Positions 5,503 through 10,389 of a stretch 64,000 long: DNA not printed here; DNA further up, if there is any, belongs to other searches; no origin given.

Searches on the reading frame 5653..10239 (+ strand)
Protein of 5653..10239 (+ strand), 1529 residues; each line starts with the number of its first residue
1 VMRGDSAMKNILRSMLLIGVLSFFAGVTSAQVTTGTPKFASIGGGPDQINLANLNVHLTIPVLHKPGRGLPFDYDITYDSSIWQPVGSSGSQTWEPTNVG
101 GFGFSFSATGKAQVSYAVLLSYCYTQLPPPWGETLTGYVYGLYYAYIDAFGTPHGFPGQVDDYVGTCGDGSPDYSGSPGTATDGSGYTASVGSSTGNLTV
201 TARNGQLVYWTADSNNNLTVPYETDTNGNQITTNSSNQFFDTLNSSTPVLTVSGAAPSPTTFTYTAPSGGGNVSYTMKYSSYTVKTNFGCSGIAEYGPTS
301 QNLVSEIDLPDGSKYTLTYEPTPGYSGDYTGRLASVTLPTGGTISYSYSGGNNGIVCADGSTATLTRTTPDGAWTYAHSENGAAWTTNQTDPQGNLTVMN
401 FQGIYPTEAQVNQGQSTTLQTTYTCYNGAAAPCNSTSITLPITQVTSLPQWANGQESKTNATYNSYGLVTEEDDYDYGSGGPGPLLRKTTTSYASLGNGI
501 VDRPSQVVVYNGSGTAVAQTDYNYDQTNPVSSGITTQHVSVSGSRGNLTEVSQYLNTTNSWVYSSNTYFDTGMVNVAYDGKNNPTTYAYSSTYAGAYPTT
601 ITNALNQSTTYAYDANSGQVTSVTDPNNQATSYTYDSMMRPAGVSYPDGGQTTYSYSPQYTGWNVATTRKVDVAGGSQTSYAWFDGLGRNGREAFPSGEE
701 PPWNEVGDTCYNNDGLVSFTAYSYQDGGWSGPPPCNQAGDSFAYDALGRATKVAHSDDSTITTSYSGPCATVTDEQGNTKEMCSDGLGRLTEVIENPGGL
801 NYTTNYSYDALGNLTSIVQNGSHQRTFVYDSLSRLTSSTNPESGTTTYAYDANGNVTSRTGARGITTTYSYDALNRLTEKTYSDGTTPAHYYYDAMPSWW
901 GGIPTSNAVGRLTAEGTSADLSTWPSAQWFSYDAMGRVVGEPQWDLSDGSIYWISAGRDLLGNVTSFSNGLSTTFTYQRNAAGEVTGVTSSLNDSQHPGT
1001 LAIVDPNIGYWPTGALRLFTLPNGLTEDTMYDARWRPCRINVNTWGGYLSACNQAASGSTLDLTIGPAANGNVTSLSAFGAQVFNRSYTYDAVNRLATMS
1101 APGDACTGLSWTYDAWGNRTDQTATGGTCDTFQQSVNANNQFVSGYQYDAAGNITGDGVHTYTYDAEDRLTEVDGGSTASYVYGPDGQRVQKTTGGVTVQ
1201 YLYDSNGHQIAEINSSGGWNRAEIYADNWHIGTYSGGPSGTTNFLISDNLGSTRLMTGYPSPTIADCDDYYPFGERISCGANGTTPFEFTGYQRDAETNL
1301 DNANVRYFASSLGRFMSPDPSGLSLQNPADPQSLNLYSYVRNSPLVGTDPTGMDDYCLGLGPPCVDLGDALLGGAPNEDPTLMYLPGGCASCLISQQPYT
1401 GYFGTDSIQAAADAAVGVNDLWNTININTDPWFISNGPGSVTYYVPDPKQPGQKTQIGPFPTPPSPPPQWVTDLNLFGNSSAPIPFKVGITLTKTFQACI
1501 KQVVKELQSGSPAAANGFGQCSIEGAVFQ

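Call 72: search_protein_families(library=pfam, proteins=[window:5653-10239:+], max_evalue=0.0001)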
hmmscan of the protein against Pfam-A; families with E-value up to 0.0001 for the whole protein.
window:5653-10239:+ (1529 aa): 1 family
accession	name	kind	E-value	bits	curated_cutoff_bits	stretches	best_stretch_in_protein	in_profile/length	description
PF05593.20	RHS_repeat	-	2e-36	124.1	22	4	850-887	1-38/38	RHS Repeat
